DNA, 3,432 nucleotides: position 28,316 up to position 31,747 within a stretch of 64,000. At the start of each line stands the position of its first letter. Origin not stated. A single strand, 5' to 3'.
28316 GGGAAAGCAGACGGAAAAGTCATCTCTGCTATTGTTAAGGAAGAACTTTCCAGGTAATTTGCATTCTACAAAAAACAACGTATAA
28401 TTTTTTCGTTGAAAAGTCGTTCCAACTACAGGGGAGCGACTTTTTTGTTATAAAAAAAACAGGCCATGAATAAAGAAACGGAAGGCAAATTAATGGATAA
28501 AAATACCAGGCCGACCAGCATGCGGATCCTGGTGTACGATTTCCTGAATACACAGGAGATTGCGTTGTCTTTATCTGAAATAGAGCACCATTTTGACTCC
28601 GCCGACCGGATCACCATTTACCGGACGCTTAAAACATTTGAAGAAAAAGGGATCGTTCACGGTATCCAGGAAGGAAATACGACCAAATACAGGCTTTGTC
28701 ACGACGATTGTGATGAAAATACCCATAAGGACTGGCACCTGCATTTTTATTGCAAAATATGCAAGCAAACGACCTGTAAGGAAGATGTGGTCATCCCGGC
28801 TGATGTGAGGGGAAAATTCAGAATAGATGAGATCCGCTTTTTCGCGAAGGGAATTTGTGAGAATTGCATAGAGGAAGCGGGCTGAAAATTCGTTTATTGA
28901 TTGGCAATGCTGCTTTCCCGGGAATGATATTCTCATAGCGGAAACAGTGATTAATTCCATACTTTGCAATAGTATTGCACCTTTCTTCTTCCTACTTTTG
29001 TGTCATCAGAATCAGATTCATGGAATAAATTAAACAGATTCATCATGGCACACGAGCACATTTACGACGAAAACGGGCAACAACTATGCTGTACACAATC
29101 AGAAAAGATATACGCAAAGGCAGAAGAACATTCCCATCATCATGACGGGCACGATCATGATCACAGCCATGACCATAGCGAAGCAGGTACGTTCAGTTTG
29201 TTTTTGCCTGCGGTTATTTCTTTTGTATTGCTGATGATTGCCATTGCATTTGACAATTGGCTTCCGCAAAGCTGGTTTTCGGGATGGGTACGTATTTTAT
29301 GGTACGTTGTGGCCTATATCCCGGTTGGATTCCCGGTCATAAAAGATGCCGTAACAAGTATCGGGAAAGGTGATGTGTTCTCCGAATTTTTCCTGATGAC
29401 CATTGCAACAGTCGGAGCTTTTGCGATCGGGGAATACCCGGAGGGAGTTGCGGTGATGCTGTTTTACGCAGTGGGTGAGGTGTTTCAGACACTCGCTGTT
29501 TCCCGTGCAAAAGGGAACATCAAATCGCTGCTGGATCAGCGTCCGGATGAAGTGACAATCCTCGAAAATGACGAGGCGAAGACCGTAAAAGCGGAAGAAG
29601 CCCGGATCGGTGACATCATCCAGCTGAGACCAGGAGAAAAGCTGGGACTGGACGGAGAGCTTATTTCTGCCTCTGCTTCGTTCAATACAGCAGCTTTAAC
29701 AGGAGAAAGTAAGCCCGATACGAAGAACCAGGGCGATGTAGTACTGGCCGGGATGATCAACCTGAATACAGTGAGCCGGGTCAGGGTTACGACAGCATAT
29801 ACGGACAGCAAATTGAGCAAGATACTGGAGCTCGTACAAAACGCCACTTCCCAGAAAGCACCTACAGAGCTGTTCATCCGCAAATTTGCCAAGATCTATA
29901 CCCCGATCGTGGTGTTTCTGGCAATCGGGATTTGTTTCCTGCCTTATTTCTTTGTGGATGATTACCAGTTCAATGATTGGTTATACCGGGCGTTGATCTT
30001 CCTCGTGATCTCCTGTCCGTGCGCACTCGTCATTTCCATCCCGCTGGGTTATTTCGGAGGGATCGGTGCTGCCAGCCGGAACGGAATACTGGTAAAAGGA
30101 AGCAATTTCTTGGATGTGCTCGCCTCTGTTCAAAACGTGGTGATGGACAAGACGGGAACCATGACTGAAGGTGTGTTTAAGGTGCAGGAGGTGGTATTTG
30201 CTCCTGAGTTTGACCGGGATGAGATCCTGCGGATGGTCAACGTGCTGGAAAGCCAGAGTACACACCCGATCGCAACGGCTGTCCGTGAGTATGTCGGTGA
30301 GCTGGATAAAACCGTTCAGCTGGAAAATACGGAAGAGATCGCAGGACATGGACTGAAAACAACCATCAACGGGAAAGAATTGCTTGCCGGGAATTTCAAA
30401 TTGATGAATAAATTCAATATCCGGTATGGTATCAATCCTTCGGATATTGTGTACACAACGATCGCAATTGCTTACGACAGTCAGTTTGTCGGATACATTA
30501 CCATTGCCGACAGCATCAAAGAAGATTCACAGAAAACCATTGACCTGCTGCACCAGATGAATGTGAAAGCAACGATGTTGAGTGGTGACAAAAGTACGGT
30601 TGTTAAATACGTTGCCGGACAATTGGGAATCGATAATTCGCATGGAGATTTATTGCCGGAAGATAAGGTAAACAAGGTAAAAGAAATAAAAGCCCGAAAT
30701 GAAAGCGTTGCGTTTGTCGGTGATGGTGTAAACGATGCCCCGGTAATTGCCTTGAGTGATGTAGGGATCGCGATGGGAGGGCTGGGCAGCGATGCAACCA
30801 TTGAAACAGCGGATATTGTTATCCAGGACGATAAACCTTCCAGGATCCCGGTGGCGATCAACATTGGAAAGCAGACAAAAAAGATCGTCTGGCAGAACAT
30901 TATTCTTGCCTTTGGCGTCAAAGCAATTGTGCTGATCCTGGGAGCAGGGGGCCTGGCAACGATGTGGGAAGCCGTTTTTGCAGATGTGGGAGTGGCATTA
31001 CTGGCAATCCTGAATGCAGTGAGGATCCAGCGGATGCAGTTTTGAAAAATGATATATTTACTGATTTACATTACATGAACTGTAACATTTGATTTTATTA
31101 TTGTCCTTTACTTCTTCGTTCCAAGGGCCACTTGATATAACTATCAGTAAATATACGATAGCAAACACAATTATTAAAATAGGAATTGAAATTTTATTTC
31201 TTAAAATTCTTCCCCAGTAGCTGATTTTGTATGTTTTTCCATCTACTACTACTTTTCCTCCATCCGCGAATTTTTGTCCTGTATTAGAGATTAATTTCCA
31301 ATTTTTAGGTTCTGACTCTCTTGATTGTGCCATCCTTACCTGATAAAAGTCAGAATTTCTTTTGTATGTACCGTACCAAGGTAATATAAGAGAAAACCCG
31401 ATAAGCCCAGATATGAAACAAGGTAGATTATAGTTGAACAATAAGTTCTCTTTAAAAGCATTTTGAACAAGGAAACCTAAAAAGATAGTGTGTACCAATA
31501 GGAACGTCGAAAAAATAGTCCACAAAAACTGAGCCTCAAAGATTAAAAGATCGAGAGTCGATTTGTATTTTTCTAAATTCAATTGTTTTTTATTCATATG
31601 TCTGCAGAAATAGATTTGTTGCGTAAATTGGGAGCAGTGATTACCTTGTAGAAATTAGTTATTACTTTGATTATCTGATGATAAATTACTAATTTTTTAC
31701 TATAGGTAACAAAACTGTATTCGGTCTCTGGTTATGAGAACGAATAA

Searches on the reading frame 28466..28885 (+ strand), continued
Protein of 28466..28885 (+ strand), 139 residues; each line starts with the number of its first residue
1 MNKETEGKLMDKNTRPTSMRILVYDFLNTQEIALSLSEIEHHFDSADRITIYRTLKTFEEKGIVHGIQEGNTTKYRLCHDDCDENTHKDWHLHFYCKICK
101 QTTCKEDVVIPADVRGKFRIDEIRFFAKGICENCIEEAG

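Call 66: get_annotated_region(hit=H7, flank=4000)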
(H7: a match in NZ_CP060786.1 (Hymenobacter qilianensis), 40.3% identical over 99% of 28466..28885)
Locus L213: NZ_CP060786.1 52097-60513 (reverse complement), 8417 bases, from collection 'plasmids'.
description: Hymenobacter qilianensis strain JCM 19763 plasmid p_unnamed2, complete sequence
organism: Hymenobacter qilianensis (NCBI taxid 1385715)
taxonomy: Bacteria; Bacteroidota; Cytophagia; Cytophagales; Hymenobacteraceae; Hymenobacter; Hymenobacter qilianensis
host: -; source: single bacterial strain,ermafrost region of Qilian Mountains; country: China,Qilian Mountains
typing (MOB-suite, as given by PLSDB): non-mobilizable
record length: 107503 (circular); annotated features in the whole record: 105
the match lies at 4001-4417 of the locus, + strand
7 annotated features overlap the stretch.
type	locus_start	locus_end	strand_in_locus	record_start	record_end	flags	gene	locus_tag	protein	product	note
CDS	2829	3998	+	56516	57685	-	-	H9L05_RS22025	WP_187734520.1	efflux RND transporter periplasmic adaptor subunit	GO:0006810 - transport [Evidence IEA]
CDS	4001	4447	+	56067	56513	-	-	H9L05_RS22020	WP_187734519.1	transcriptional repressor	GO:0006355 - regulation of DNA-templated transcription [Evidence IEA]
CDS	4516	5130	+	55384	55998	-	-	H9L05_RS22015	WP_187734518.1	hypothetical protein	-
CDS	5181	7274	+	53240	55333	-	-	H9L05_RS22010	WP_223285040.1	heavy metal translocating P-type ATPase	-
CDS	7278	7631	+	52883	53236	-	-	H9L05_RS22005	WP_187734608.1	DUF3703 domain-containing protein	-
CDS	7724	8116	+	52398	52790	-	-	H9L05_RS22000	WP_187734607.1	metal-sensing transcriptional repressor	GO:0006355 - regulation of DNA-templated transcription [Evidence IEA]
CDS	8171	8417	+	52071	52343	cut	-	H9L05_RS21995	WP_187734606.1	glutaredoxin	-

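Call 75: search_protein_representatives(protein=window:28466-28885:+)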
Query: 139 residues. Proteins with E-value up to 0.001 (for the whole library): 1320; up to 1e-10: 433; up to 1e-30: 5. The best 150 are listed.
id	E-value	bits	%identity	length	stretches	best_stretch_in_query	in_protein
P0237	5.9e-40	152.6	77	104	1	3-94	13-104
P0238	4.8e-36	139.9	51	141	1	6-136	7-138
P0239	4.0e-32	127.2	46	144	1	3-136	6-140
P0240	4.9e-31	123.7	45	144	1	7-134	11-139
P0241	5.7e-31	123.5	46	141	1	2-135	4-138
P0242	9.6e-29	116.3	45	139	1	10-134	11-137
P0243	1.0e-26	109.7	42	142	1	10-137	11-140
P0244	2.1e-26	108.7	71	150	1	66-130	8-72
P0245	6.4e-26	107.1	44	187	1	4-134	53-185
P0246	2.4e-25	105.3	42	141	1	9-134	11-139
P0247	2.8e-25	105.1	42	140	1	4-134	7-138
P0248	4.1e-25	104.5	44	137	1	5-134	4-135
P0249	5.9e-25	104.0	39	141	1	7-134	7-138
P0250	1.1e-24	103.1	40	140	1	9-135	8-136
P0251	1.3e-24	102.9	38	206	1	1-134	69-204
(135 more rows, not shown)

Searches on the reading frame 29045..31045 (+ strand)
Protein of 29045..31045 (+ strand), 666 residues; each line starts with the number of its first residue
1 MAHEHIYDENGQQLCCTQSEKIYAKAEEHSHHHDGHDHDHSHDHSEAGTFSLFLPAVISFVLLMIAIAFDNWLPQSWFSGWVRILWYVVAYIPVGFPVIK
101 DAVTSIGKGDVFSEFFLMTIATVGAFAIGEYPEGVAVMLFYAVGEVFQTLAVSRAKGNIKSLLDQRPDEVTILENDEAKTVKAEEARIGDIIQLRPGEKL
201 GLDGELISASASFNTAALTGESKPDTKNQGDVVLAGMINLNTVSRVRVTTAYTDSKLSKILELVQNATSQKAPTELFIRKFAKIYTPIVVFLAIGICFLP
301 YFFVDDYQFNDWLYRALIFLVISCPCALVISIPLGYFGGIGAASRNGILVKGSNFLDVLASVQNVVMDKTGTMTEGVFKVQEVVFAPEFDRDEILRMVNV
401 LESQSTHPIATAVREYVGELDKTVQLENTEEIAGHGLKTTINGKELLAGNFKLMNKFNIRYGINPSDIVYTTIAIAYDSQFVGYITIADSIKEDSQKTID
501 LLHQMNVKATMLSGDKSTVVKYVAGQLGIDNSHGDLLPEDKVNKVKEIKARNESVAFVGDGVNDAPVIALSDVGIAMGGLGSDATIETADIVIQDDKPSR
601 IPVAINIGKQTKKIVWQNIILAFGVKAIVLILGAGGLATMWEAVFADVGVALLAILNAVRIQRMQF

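Call 6: search_protein_families(library=pfam, proteins=[window:29045-31045:+])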
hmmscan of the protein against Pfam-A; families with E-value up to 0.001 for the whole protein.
window:29045-31045:+ (666 aa): 2 families
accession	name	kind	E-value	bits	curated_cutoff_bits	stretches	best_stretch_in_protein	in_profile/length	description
PF00122.25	E1-E2_ATPase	-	4.2e-45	153.9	28.1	1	166-346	3-181/181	E1-E2 ATPase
PF00702.32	Hydrolase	-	7.4e-25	88.9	26.4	1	364-569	3-188/191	haloacid dehalogenase-like hydrolase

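Call 7: search_protein_families(library=ncbifam, proteins=[window:29045-31045:+])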
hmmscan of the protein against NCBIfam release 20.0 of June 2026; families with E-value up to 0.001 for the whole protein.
window:29045-31045:+ (666 aa): 23 families
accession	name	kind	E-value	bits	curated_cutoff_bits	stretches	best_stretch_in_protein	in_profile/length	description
TIGR01525.1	ATPase-IB_hvy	subfamily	2.7e-163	544.8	346.25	1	117-660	4-559/560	heavy metal translocating P-type ATPase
TIGR01512.1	ATPase-IB2_Cd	subfamily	5.2e-146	487.2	313.5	1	116-662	3-493/494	cadmium family heavy metal-translocating P-type ATPase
NF008262.1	PRK11033.1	equivalog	8.1e-142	474.2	1005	1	56-664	122-730/731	zinc/cadmium/mercury/lead-transporting ATPase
NF033775.1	P_type_ZntA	exception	2.6e-126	422.8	1240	1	84-664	153-731/732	Zn(II)/Cd(II)/Pb(II) translocating P-type ATPase ZntA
TIGR01511.1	ATPase-IB1_Cu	subfamily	6.8e-104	348.7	397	1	133-641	45-515/542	copper-translocating P-type ATPase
NF007952.0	PRK10671.1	equivalog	8.3e-83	278.9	1316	1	141-655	300-822/838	copper-exporting P-type ATPase CopA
TIGR01494.1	ATPase_P-type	subfamily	7.6e-74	248.9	62.3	1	138-638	3-465/478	HAD-IC family P-type ATPase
TIGR01647.1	ATPase-IIIA_H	equivalog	1.2e-40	139.5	615.5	3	116-420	40-346/755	plasma-membrane proton-efflux P-type ATPase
TIGR01497.1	kdpB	equivalog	3.2e-40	137.9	527.9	1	135-611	69-566/675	potassium-transporting ATPase subunit KdpB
NF010609.0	PRK14010.1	equivalog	7.6e-36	123.5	1323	2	471-611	422-561/673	K(+)-transporting ATPase subunit B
TIGR01522.1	ATPase-IIA2_Ca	equivalog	1.2e-26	92.7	798.3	2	538-611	573-646/854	calcium-transporting P-type ATPase, PMR1-type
TIGR01517.1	ATPase-IIB_Ca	equivalog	2.5e-25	88.8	507.05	2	154-424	141-421/882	calcium-translocating P-type ATPase, PMCA-type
TIGR01523.1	ATPase-IID_K-Na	equivalog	2.1e-24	85.2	645.05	1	538-633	677-775/997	potassium/sodium efflux P-type ATPase, fungal-type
TIGR01106.1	ATPase-IIC_X-K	subfamily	2.5e-22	78.6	946.1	2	141-386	114-368/997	Na,H/K antiporter P-type ATPase subunit alpha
TIGR01657.1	P-ATPase-V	hypoth_equivalog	2.2e-20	71.9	618.25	2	113-229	174-292/1055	ATP13A2 family polyamine export P-type ATPase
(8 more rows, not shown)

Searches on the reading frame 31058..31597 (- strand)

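Call 6: search_protein_families(library=pfam, proteins=[window:31058-31597:-])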
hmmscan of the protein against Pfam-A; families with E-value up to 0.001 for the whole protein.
window:31058-31597:- (179 aa): 1 family
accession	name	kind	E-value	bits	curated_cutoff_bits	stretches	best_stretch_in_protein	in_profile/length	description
PF24838.2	8xMP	-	0.00012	22.3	30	1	8-154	1-132/136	Octameric membrane protein family (8xMP)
